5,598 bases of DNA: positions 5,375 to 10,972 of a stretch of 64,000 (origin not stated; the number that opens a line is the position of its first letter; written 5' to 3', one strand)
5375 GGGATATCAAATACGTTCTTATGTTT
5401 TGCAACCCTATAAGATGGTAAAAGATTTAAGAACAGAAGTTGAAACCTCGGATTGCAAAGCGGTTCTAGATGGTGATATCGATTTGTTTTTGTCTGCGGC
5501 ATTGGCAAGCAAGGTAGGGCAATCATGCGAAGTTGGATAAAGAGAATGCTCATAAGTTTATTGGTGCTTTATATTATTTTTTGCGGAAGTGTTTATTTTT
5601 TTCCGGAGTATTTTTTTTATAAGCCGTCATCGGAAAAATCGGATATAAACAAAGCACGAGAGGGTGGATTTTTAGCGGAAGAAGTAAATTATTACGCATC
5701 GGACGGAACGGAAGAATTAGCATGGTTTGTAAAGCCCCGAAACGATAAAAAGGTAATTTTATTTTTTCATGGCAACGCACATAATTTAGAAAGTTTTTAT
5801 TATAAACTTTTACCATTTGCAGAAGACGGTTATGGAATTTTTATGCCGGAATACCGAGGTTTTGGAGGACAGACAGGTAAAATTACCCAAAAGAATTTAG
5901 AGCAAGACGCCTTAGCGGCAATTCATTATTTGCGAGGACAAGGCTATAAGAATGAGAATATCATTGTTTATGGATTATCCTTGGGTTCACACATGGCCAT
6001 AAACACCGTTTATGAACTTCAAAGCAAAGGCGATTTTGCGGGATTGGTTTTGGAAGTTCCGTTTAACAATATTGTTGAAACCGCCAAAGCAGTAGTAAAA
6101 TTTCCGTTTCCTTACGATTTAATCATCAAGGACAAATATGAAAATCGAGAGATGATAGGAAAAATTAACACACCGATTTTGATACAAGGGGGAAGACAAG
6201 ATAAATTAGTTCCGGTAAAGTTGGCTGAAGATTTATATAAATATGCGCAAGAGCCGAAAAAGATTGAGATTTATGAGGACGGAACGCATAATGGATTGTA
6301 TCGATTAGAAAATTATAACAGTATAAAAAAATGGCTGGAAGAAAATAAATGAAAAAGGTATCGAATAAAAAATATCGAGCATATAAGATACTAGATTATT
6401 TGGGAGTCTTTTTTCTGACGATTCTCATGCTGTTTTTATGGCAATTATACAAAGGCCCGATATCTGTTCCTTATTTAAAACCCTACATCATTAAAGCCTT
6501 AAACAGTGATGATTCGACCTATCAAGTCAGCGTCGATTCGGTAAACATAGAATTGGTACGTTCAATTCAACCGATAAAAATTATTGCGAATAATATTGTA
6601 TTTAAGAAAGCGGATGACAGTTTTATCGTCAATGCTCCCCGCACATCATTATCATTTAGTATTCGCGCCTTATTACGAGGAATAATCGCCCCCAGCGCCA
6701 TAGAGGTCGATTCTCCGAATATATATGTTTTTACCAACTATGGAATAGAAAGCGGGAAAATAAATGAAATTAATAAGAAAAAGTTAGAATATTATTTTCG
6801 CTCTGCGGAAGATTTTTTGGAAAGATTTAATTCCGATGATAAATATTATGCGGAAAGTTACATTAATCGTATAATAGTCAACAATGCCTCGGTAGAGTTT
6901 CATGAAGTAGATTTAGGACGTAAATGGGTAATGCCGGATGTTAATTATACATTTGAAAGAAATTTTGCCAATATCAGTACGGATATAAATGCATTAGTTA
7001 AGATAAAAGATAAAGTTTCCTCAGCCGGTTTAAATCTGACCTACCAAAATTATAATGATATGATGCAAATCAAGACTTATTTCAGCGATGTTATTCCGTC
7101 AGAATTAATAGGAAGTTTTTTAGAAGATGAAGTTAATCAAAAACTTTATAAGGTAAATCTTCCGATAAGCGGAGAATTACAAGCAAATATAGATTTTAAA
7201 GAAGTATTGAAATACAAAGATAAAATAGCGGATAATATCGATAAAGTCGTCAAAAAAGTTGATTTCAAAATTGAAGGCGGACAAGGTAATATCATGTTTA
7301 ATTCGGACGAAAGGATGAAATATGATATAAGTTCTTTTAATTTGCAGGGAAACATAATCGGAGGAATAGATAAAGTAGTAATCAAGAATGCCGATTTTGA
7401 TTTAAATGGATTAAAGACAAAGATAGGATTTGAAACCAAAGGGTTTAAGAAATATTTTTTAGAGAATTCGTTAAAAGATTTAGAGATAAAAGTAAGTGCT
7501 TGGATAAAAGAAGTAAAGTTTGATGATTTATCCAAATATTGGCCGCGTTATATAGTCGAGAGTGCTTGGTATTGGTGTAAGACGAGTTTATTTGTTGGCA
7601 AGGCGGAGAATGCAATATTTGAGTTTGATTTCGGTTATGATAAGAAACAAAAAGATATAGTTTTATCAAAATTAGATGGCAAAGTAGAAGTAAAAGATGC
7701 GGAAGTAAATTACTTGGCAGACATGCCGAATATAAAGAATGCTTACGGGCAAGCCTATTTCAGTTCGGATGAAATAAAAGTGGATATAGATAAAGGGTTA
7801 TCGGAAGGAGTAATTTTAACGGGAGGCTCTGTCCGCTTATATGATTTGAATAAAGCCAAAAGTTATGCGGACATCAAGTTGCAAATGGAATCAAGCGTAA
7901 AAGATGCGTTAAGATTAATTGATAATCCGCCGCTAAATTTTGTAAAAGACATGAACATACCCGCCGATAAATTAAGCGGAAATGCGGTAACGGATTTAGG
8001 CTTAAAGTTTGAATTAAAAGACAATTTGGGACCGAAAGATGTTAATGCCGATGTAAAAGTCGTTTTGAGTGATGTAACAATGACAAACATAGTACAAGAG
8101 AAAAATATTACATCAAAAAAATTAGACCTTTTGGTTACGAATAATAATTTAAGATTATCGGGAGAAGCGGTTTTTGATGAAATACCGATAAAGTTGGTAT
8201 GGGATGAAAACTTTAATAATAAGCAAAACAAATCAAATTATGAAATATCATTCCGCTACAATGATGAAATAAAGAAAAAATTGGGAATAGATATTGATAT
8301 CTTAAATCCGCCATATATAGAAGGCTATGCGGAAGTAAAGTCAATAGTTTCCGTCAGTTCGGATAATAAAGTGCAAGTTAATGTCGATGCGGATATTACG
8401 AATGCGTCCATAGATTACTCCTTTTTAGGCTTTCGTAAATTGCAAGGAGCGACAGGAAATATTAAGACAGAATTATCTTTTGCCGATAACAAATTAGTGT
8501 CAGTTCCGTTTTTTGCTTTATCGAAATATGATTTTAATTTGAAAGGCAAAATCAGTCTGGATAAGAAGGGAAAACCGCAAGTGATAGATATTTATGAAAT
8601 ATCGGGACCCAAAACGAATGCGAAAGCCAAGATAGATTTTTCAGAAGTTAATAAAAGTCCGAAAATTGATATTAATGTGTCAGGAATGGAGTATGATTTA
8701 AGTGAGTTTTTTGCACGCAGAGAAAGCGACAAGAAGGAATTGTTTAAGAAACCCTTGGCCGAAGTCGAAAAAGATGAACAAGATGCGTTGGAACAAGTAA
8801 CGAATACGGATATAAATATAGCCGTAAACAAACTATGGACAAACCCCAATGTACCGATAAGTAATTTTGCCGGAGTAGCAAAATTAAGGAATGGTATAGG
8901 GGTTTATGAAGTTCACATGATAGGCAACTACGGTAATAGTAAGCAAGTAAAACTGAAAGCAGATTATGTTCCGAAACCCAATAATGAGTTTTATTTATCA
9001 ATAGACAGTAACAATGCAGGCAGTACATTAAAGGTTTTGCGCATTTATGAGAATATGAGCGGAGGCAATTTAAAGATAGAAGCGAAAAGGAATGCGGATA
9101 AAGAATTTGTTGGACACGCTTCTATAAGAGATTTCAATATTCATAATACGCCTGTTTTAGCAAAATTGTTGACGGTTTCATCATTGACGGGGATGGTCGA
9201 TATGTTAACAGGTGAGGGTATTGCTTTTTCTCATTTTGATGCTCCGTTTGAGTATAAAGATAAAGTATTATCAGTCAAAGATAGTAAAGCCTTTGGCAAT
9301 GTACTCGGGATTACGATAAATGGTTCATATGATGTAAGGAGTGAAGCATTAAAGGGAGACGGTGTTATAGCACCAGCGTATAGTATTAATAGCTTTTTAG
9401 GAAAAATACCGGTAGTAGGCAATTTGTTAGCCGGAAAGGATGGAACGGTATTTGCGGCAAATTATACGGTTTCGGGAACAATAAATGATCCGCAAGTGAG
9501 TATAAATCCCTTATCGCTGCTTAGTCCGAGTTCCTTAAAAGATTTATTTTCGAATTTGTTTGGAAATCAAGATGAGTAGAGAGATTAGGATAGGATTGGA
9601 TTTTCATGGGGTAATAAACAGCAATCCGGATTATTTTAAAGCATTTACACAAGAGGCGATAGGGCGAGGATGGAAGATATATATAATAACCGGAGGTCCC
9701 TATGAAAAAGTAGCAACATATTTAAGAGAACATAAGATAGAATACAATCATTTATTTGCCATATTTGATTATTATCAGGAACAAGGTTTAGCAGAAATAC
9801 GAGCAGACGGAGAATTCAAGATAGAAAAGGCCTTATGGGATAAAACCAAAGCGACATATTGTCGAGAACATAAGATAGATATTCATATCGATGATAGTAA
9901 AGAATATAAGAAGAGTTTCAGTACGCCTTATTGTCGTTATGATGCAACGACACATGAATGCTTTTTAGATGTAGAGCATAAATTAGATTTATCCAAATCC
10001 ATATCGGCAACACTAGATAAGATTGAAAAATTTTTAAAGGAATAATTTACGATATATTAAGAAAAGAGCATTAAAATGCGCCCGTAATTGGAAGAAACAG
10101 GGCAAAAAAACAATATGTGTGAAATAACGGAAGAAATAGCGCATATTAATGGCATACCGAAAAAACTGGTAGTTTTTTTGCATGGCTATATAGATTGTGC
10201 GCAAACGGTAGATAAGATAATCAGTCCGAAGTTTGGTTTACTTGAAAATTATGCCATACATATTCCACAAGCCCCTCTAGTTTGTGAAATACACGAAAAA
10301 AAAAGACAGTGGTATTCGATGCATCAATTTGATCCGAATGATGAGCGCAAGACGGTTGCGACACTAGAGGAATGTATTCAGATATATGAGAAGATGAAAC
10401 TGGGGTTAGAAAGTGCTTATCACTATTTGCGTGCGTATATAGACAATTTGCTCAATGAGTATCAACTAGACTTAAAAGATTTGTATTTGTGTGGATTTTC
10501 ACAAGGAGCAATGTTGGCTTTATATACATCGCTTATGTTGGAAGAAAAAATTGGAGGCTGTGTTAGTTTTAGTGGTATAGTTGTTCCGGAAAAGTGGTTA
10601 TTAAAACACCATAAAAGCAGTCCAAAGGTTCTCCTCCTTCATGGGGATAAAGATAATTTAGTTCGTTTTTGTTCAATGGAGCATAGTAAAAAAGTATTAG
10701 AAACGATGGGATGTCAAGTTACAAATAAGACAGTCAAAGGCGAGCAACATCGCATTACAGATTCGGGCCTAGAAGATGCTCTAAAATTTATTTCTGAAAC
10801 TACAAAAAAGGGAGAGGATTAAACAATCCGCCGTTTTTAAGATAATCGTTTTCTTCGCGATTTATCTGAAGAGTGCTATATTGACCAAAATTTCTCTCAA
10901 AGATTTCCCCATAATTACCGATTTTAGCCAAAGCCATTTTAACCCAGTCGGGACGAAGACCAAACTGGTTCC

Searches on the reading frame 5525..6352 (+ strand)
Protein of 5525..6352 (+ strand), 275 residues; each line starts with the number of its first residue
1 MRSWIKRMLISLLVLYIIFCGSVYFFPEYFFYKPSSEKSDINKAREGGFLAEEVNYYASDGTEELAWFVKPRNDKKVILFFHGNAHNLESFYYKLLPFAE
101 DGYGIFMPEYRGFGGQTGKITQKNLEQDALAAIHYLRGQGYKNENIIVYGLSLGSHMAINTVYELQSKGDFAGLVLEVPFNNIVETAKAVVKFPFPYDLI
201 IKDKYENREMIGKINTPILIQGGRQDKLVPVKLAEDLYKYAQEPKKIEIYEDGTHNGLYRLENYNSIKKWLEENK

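Call 30: search_protein_families(library=pfam, proteins=[window:5525-6352:+], max_evalue=0.001)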
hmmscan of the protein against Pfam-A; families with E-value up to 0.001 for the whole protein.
window:5525-6352:+ (275 aa): 13 families
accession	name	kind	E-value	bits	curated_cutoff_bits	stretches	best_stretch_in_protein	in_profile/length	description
PF12146.15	Hydrolase_4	-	1.1e-16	61.3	27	2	74-186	3-116/239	Serine aminopeptidase, S33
PF00561.26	Abhydrolase_1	-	1.6e-13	51.3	25.8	1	77-165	2-90/245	alpha/beta hydrolase fold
PF20434.5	BD-FAE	-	2.5e-07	30.8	26.8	1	75-166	13-111/215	BD-FAE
PF00326.27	Peptidase_S9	-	5.5e-07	29.7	22.6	1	91-273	3-208/213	Prolyl oligopeptidase family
PF05448.18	AXE1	-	6.1e-07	29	21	0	53-129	58-136/321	Acetyl xylan esterase (AXE1)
PF02129.25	Peptidase_S15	-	2.5e-06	27.8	23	1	76-159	46-110/262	X-Pro dipeptidyl-peptidase (S15 family)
PF01738.24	DLH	-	5.8e-06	26.5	21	1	119-256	71-187/217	Dienelactone hydrolase family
PF12697.13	Abhydrolase_6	-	1.2e-05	26.5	26.3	1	78-179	1-95/217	Alpha/beta hydrolase family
PF20408.4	Abhydrolase_11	-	4.6e-05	23.7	27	1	122-256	57-166/193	Alpha/beta hydrolase domain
PF05677.18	DUF818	-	0.00031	20.3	20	1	105-157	174-228/365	Chlamydia CHLPS protein (DUF818)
PF02230.22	Abhydrolase_2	-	0.0005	20.4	23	0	133-168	94-129/217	Phospholipase/Carboxylesterase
PF03959.19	FSH1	-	0.00095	19.3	21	0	210-250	155-195/211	Serine hydrolase (FSH1)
PF07859.19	Abhydrolase_3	-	0.001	19.3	25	0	127-185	50-113/210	alpha/beta hydrolase fold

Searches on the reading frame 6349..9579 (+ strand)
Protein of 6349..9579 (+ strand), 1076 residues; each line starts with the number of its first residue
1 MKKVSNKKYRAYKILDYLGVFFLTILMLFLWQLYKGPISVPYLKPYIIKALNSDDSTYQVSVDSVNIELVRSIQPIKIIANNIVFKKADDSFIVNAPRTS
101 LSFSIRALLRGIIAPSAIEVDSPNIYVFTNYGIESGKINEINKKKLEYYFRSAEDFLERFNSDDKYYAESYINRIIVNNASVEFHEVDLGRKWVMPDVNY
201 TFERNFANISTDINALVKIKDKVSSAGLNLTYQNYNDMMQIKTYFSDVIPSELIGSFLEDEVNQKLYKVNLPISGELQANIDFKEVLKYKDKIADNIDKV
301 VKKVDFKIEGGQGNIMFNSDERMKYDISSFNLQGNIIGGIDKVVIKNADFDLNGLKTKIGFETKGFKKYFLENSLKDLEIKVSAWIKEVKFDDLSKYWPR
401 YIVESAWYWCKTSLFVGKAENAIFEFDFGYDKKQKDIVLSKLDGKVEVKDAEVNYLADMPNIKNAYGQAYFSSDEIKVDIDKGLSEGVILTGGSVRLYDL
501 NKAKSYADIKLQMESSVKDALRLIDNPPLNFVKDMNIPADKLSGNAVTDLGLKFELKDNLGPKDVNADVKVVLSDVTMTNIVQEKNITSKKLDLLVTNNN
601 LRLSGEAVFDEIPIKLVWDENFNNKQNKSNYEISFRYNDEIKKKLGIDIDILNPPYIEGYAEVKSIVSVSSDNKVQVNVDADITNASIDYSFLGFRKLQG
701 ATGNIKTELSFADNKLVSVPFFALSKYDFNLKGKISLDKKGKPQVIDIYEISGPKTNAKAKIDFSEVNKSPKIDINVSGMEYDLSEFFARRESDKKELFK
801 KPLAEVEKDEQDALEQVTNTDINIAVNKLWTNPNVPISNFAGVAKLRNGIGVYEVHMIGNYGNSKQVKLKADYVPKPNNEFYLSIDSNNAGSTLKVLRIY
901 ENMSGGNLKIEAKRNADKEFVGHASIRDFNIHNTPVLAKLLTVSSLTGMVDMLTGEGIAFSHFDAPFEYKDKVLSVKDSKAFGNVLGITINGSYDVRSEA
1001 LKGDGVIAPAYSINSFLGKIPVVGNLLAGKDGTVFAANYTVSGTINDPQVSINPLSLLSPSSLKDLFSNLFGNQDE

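Call 30: search_protein_families(library=pfam, proteins=[window:6349-9579:+], max_evalue=0.001)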
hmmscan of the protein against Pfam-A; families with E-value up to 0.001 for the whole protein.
window:6349-9579:+ (1076 aa): 1 family
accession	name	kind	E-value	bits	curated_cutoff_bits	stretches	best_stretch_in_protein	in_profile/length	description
PF13116.12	YhdP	-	7.1e-35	120.7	46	2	343-718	450-804/1224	YhdP protein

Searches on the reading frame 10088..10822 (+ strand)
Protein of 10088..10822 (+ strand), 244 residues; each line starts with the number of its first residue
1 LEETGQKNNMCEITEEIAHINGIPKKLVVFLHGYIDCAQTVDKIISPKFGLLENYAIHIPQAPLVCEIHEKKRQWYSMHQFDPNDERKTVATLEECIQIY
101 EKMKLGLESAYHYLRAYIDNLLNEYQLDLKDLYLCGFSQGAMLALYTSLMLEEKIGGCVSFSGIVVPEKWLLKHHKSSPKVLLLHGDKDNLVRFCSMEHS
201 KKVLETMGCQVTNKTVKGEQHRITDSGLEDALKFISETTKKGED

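Call 31: search_protein_families(library=pfam, proteins=[window:10088-10822:+], max_evalue=0.001)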
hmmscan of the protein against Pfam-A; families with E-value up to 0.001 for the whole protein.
window:10088-10822:+ (244 aa): 6 families
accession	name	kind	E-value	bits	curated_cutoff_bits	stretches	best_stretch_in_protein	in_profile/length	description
PF02230.22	Abhydrolase_2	-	1.1e-29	104.2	23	1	18-237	7-215/217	Phospholipase/Carboxylesterase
PF03959.19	FSH1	-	5e-07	30.1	21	1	25-193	4-175/211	Serine hydrolase (FSH1)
PF12146.15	Hydrolase_4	-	5.7e-06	26.3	27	0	179-223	192-234/239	Serine aminopeptidase, S33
PF01738.24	DLH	-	7.1e-06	26.2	21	1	108-221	75-186/217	Dienelactone hydrolase family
PF20434.5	BD-FAE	-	2.3e-05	24.4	26.8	0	117-152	76-111/215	BD-FAE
PF00561.26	Abhydrolase_1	-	0.00015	22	25.8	0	111-163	50-102/245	alpha/beta hydrolase fold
